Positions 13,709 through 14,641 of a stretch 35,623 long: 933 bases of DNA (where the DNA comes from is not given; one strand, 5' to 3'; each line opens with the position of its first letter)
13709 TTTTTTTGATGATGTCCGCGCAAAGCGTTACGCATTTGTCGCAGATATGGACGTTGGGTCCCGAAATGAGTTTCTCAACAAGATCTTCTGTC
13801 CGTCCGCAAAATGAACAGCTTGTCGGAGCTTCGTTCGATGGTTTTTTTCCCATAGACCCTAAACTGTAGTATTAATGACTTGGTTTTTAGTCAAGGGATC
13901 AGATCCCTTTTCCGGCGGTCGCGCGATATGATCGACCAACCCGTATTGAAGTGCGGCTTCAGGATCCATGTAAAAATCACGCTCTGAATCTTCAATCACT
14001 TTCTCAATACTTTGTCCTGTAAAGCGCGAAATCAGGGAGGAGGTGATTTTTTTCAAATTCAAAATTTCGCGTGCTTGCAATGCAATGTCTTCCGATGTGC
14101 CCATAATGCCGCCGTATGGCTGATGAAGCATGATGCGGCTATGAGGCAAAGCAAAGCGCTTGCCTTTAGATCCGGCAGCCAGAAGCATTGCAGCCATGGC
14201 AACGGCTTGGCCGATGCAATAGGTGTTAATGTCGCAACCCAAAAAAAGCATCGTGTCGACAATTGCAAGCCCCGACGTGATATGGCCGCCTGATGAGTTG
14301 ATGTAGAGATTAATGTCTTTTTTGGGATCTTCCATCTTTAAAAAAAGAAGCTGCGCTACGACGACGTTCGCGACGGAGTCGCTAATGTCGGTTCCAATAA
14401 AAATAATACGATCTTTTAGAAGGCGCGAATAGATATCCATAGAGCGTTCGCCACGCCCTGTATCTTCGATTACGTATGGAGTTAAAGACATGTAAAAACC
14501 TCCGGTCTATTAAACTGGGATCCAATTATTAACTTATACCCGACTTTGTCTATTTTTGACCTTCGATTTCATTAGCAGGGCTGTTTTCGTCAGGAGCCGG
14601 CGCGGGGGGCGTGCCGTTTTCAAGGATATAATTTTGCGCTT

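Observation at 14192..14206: ClpX-linked ClpP lacks the catalytic serine (GQAASMG becomes GQAVAMA)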

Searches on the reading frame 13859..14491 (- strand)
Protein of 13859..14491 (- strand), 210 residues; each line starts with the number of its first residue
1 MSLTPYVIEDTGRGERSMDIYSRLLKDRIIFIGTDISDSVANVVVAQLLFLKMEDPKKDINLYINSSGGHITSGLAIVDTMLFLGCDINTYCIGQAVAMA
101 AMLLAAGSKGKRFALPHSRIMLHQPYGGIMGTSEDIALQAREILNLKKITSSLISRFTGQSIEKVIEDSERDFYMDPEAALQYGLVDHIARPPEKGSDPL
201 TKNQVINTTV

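Call 3: search_protein_families(library=pfam, proteins=[window:13859-14491:-])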
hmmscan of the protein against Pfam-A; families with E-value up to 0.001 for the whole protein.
window:13859-14491:- (210 aa): 1 family
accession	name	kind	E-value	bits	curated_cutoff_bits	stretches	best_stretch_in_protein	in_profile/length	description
PF00574.28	CLP_protease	-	8.9e-71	238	20.2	1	13-191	2-180/182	Clp protease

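Call 4: search_solved_structures(query=window:13862-14491:-, show_alignments=4)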
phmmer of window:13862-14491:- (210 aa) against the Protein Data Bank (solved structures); distinct sequences matched with E-value up to 0.001: 110 (the best 60 are shown).
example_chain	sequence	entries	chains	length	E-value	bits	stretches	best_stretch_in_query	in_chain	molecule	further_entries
6x60_A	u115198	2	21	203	7.9e-87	293.2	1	1-194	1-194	ATP-dependent Clp protease proteolytic subunit 2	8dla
2zl3_A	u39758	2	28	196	2.4e-72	245.9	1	2-191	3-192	ATP-dependent Clp protease proteolytic subunit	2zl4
6hwm_A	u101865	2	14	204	4.9e-72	244.9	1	4-191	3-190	ATP-dependent Clp protease proteolytic subunit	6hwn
2zl0_A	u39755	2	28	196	6.4e-72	244.6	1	2-191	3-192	ATP-dependent Clp protease proteolytic subunit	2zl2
6mx2_A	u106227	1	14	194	3e-68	232.6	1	1-189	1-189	ATP-dependent Clp protease proteolytic subunit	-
8r04_A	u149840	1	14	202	1.1e-67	230.7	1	3-190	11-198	ATP-dependent Clp protease proteolytic subunit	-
3mt6_R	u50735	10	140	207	2.3e-66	226.4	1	1-189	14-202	ATP-dependent Clp protease proteolytic subunit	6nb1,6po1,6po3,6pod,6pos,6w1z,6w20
7uiv_H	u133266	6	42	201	5.1e-66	225.3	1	3-190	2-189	ATP-dependent Clp protease proteolytic subunit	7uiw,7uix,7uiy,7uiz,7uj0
1yg8_A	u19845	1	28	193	5.7e-66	225.1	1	3-189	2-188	ATP-dependent Clp protease proteolytic subunit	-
1tyf_A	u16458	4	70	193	5.7e-66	225.1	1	3-189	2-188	CLP PEPTIDASE | ATP-dependent Clp protease proteolytic subunit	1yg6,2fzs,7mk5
6uqe_G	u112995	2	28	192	5.9e-66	225.1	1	3-189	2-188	ATP-dependent Clp protease proteolytic subunit | ATP-dependent Clp endopeptidase proteolytic subunit ClpP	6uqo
6ppe_A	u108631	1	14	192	1e-65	224.3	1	3-189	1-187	ATP-dependent Clp protease proteolytic subunit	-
6wr2_h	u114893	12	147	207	1.1e-65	224.3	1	3-190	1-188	ATP-dependent Clp protease proteolytic subunit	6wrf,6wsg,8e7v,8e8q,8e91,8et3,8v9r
7dft_A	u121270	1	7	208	1.1e-65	224.3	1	2-198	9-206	ATP-dependent Clp protease proteolytic subunit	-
3hln_A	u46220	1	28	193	2.1e-65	223.3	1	3-189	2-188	ATP-dependent Clp protease proteolytic subunit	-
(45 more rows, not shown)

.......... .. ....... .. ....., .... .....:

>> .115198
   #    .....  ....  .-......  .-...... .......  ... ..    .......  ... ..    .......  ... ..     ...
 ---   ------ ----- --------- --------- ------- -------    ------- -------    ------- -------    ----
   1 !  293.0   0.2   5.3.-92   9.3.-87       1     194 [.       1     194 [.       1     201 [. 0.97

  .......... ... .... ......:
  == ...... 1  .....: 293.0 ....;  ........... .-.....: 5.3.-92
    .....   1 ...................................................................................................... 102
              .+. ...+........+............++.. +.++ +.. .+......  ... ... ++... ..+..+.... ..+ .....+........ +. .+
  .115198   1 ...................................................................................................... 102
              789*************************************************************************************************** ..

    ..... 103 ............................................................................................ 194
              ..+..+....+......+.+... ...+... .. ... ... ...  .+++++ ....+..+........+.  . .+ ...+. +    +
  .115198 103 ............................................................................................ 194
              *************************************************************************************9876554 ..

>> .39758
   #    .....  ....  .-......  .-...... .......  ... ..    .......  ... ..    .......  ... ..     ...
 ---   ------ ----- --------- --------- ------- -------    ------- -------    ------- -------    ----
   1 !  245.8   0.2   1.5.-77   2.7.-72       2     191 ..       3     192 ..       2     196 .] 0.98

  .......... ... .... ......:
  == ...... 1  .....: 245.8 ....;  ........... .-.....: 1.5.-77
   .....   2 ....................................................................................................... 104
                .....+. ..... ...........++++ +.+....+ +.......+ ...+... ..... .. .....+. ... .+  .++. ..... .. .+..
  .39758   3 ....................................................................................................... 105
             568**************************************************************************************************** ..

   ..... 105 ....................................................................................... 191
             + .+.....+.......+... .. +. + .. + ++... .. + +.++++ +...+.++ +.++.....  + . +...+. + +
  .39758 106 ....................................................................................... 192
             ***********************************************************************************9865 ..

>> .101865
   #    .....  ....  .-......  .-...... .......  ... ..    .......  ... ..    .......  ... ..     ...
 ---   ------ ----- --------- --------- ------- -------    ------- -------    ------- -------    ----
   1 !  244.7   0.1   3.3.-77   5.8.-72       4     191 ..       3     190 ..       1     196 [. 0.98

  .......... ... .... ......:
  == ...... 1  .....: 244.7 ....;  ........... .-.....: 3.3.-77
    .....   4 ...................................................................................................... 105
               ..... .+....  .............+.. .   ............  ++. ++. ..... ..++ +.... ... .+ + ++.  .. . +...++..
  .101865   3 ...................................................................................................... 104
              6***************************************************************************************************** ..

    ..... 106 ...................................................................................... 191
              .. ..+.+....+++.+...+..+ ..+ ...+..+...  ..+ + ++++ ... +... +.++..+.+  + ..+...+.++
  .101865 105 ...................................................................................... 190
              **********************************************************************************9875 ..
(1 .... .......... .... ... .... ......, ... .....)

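Call 6: find_homologous_proteins(query=window:13862-14491:-, max_evalue=1e-40)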
Query window:13862-14491:- (210 aa): 7991 proteins with E <= 1e-40 among 8000 candidates; the best 120 are listed.
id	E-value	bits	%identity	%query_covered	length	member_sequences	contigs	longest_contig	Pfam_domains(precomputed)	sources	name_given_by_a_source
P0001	4.4e-131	452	100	100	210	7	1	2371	PF00574.29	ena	-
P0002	2.0e-122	424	93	99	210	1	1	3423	PF00574.29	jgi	jgi:ATP-dependent Clp protease, protease subunit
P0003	3.4e-121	420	90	100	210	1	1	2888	PF00574.29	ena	-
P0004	4.3e-121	420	91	100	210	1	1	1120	PF00574.29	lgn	-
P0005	5.9e-121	419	91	99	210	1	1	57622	PF00574.29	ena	-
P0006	1.0e-120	419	91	99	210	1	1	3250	PF00574.29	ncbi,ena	-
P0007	1.1e-120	418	91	99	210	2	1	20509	PF00574.29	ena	-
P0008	1.1e-119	415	90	98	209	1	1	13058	PF00574.29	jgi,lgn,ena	-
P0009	3.3e-117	407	87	98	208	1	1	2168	PF00574.29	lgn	-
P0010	1.4e-113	395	85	99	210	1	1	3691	PF00574.29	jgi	jgi:ATP-dependent Clp protease protease subunit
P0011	1.7e-113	395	87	99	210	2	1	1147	PF00574.29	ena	-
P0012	1.8e-113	395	90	93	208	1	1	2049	PF00574.29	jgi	jgi:ATP-dependent Clp protease, protease subunit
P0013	3.3e-113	394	87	95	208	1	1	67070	PF00574.29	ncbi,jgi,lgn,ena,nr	ncbi:MAG: ATP-dependent Clp protease proteolytic subunit [Parachlamydiales bacterium]|nr:ATP-depende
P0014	3.4e-113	394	89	94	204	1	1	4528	PF00574.29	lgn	-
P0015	3.2e-112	391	87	97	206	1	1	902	PF00574.29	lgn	-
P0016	5.0e-112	390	83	99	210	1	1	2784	PF00574.29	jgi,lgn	jgi:ATP-dependent Clp protease protease subunit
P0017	7.9e-112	390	84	99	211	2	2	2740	PF00574.29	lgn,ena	-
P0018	1.3e-111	389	85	99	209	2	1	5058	PF00574.29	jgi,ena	-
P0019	1.9e-111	388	89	92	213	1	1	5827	PF00574.29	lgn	-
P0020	2.3e-111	388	87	94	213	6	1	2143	PF00574.29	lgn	-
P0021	2.4e-111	388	90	91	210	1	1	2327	PF00574.29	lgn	-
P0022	2.5e-111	388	90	91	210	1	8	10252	PF00574.29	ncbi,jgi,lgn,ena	jgi:ATP-dependent Clp protease protease subunit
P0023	3.4e-111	387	88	91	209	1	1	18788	PF00574.29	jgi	jgi:ATP-dependent Clp protease, protease subunit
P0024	3.5e-111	387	85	99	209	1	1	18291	PF00574.29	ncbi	-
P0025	4.2e-111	387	86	99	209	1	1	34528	PF00574.29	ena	-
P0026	4.7e-111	387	88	91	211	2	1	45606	PF00574.29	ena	-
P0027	5.4e-111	387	84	100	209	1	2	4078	PF00574.29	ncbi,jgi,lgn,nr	ncbi:MAG TPA: ATP-dependent Clp protease proteolytic subunit [Chlamydiales bacterium]|jgi:ATP-depend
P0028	6.0e-111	387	82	100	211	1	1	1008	PF00574.29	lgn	-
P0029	1.2e-110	386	87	94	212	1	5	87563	PF00574.29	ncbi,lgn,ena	-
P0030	1.3e-110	386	83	100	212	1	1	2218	PF00574.29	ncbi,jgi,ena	jgi:ATP-dependent Clp protease protease subunit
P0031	1.4e-110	385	85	99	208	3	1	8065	PF00574.29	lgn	-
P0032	1.7e-110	385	89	91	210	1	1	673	PF00574.29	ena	-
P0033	1.9e-110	385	90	91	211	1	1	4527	PF00574.29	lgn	-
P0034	2.6e-110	385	84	95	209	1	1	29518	PF00574.29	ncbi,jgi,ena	jgi:ATP-dependent Clp protease protease subunit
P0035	2.9e-110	384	83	100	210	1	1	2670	PF00574.29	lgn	-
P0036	3.0e-110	384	85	96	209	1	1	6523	PF00574.29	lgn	-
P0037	3.5e-110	384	89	91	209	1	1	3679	PF00574.29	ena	-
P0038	3.8e-110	384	83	100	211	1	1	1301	PF00574.29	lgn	-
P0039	5.7e-110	383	87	94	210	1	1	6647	PF00574.29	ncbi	-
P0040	6.3e-110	383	84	97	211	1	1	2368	PF00574.29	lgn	-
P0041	7.1e-110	383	81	100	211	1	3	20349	PF00574.29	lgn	-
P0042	7.5e-110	383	82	100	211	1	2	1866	PF00574.29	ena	-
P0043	7.5e-110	383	86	95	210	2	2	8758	PF00574.29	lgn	-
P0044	8.0e-110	383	82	100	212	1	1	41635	PF00574.29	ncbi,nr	ncbi:MAG: ATP-dependent Clp protease proteolytic subunit [Verrucomicrobia bacterium]|nr:ATP-dependen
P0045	9.7e-110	383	82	100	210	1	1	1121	PF00574.29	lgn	-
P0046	1.1e-109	383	82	99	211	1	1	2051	PF00574.29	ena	-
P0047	1.3e-109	382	88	92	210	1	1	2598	PF00574.29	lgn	-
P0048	1.4e-109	382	84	96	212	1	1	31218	PF00574.29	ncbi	-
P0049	1.4e-109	382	83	99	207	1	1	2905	PF00574.29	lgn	-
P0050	1.5e-109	382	86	94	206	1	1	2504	PF00574.29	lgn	-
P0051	2.0e-109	382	87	94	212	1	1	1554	PF00574.29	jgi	jgi:ATP-dependent Clp protease protease subunit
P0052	2.1e-109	382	82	100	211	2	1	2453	PF00574.29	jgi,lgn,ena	-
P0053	2.3e-109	381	86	94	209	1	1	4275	PF00574.29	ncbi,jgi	ncbi:MAG: ATP-dependent Clp protease, proteolytic subunit ClpP [Chlamydiota bacterium]|jgi:ATP-depen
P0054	2.3e-109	381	83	99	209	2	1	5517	PF00574.29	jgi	jgi:ATP-dependent Clp protease protease subunit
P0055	2.4e-109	381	86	95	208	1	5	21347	PF00574.29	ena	-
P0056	3.4e-109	381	82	99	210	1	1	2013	PF00574.29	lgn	-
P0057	3.5e-109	381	86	94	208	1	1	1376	PF00574.29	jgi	jgi:ATP-dependent Clp protease, protease subunit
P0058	3.6e-109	381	87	91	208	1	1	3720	PF00574.29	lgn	-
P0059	4.1e-109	381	82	100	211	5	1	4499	PF00574.29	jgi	jgi:ATP-dependent Clp protease protease subunit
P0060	4.2e-109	381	83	97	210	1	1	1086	PF00574.29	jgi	jgi:ATP-dependent Clp protease protease subunit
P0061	4.6e-109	381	83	100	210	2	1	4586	PF00574.29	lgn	-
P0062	5.2e-109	380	81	99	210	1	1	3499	PF00574.29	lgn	-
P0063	7.2e-109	380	89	91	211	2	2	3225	PF00574.29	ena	-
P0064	8.5e-109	380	85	95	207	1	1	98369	PF00574.29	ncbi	-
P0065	8.6e-109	380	86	94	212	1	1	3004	PF00574.29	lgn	-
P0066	8.9e-109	380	87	91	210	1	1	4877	PF00574.29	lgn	-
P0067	9.2e-109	380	83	98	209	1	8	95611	PF00574.29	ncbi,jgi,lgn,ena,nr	ncbi:MAG: ATP-dependent Clp protease proteolytic subunit [Chlamydiae bacterium RIFCSPHIGHO2_12_FULL_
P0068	1.2e-108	379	87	92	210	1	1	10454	PF00574.29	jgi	jgi:ATP-dependent Clp protease protease subunit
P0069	1.3e-108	379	84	97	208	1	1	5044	PF00574.29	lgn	-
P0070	1.4e-108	379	83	95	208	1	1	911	PF00574.29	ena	-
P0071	1.5e-108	379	88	91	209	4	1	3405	PF00574.29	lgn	-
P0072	1.7e-108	379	80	100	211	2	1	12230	PF00574.29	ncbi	-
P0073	1.8e-108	379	82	99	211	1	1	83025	PF00574.29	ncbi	-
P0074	2.2e-108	378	88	91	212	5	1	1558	PF00574.29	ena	-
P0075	2.3e-108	378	87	92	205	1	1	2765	PF00574.29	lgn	-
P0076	2.3e-108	378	86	91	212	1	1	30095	PF00574.29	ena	-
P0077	3.3e-108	378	88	91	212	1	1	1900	PF00574.29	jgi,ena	jgi:ATP-dependent Clp protease protease subunit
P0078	3.6e-108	378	81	100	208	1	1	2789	PF00574.29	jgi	jgi:ATP-dependent Clp protease, protease subunit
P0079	4.3e-108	377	83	96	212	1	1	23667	PF00574.29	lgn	-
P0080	6.2e-108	377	88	91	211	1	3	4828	PF00574.29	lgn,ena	-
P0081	6.4e-108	377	82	98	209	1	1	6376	PF00574.29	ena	-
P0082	6.7e-108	377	84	94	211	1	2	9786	PF00574.29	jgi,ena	-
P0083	7.7e-108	377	87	94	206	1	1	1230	PF00574.29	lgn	-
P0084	8.1e-108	376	88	91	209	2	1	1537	PF00574.29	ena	-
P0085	8.7e-108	376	84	94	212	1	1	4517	PF00574.29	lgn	-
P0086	9.0e-108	376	85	92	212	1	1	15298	PF00574.29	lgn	-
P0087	9.7e-108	376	86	91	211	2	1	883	PF00574.29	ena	-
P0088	1.0e-107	376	87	91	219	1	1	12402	PF00574.29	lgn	-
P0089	1.1e-107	376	86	92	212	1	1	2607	PF00574.29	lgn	-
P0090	1.1e-107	376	82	100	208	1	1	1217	PF00574.29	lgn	-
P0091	1.1e-107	376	81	100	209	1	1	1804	PF00574.29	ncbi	-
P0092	1.5e-107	376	84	95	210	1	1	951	PF00574.29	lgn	-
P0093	2.0e-107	375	87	92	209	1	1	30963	PF00574.29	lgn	-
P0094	2.3e-107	375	88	91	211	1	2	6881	PF00574.29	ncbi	-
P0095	2.6e-107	375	88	91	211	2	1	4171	PF00574.29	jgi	jgi:ATP-dependent Clp protease, protease subunit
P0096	2.8e-107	375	82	97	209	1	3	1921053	PF00574.29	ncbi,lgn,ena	ncbi:MAG: ATP-dependent Clp protease proteolytic subunit [Chlamydiales bacterium]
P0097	3.1e-107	375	87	92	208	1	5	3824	PF00574.29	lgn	-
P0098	3.4e-107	374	80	100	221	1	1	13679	PF00574.29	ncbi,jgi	jgi:ATP-dependent Clp protease protease subunit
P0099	3.5e-107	374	82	100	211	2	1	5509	PF00574.29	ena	-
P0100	3.9e-107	374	85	91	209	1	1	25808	PF00574.29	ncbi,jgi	jgi:ATP-dependent Clp protease protease subunit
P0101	4.1e-107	374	80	100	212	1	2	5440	PF00574.29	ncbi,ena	-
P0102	4.2e-107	374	86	91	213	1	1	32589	PF00574.29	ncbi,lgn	ncbi:MAG: ATP-dependent Clp protease proteolytic subunit [Chlamydiota bacterium]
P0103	4.5e-107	374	84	96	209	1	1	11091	PF00574.29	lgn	-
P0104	4.7e-107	374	88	91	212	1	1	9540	PF00574.29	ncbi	-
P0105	4.8e-107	374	88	91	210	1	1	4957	PF00574.29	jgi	jgi:ATP-dependent Clp protease protease subunit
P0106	5.2e-107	374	86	92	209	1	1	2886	PF00574.29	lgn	-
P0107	5.8e-107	374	87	91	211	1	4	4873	PF00574.29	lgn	-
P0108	5.8e-107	374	81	98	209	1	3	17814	PF00574.29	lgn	-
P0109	6.1e-107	374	88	92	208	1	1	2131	PF00574.29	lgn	-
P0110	6.6e-107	373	85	94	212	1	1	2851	PF00574.29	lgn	-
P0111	6.7e-107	373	78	99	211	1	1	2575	PF00574.29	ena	-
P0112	6.8e-107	373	86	91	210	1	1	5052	PF00574.29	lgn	-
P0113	7.0e-107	373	80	100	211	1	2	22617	PF00574.29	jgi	-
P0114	7.5e-107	373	79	99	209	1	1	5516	PF00574.29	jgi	jgi:ATP-dependent Clp protease protease subunit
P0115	8.6e-107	373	80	98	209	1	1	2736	PF00574.29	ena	-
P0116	9.1e-107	373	83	97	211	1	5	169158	PF00574.29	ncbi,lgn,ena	-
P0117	9.4e-107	373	83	94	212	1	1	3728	PF00574.29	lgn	-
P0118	9.7e-107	373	80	100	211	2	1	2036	PF00574.29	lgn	-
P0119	1.2e-106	373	85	92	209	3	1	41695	PF00574.29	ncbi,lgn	-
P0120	1.2e-106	373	80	100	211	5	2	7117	PF00574.29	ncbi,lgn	-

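Call 13: find_encoding_contigs(protein=window:13859-14491:-, flank=10000, max_places=10)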
Protein window:13859-14491:- (210 aa): 19 contigs read that carry it; 10 places shown.
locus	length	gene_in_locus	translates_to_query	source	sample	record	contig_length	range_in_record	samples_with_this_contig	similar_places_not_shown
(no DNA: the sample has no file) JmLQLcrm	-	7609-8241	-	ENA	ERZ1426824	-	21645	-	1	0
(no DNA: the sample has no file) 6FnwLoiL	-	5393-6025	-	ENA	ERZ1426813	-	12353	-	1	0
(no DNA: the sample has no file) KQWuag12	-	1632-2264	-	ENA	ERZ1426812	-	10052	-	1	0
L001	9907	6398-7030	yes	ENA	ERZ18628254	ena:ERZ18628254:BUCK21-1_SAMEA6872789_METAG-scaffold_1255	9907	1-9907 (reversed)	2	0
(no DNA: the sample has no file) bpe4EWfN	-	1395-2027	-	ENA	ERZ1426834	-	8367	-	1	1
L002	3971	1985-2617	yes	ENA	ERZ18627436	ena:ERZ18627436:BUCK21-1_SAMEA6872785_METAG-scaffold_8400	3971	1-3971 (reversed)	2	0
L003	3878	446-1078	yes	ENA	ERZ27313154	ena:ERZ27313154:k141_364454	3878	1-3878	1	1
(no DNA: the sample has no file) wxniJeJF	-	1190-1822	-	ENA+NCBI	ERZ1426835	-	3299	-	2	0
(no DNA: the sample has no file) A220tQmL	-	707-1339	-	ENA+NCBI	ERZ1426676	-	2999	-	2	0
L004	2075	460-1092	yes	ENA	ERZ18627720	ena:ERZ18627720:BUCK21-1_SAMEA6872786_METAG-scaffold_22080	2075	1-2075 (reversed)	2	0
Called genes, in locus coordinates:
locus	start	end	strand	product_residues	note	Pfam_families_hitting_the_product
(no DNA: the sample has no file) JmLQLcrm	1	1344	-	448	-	?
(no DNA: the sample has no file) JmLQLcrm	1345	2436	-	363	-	PF06723:MreB_Mbl, PF00022:Actin (faint), PF00012:HSP70, PF14450:FtsA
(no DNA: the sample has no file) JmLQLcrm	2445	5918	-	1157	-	PF08455:SNF2_assoc, PF00176:SNF2-rel_dom, PF00270:DEAD, PF04851:ResIII, PF00271:Helicase_C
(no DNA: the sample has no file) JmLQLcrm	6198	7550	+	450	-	PF05697:Trigger_N, PF05698:Trigger_C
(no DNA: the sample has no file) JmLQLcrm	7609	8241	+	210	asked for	PF00574:CLP_protease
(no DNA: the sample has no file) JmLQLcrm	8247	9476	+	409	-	PF06689:zf-C4_ClpX, PF01078:Mg_chelatase (faint), PF07724:AAA_2, PF00004:AAA, PF07728:AAA_5 (faint), PF10431:ClpB_D2-small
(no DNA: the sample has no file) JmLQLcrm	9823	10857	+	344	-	PF01370:Epimerase, PF16363:GDP_Man_Dehyd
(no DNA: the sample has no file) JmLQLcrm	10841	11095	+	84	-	PF14063:DUF4254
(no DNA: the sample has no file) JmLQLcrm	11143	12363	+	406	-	PF13489:Methyltransf_23, PF08484:Methyltransf_14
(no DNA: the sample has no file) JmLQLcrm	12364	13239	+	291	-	-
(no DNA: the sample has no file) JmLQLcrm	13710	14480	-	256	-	-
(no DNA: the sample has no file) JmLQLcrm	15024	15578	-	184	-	PF01765:RRF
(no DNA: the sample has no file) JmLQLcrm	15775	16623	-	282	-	PF00889:EF_TS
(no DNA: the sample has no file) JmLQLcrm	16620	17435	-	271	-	PF00318:Ribosomal_S2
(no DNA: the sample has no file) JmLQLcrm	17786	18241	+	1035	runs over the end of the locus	PF03717:PBP_dimer, PF00905:Transpeptidase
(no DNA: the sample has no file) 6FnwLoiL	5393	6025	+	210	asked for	PF00574:CLP_protease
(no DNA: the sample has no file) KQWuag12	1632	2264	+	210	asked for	PF00574:CLP_protease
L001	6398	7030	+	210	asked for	PF00574:CLP_protease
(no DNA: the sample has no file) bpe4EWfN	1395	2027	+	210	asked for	PF00574:CLP_protease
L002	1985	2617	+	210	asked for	PF00574:CLP_protease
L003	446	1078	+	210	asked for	PF00574:CLP_protease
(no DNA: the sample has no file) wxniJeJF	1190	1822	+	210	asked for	PF00574:CLP_protease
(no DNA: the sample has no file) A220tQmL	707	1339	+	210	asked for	PF00574:CLP_protease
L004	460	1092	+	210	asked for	PF00574:CLP_protease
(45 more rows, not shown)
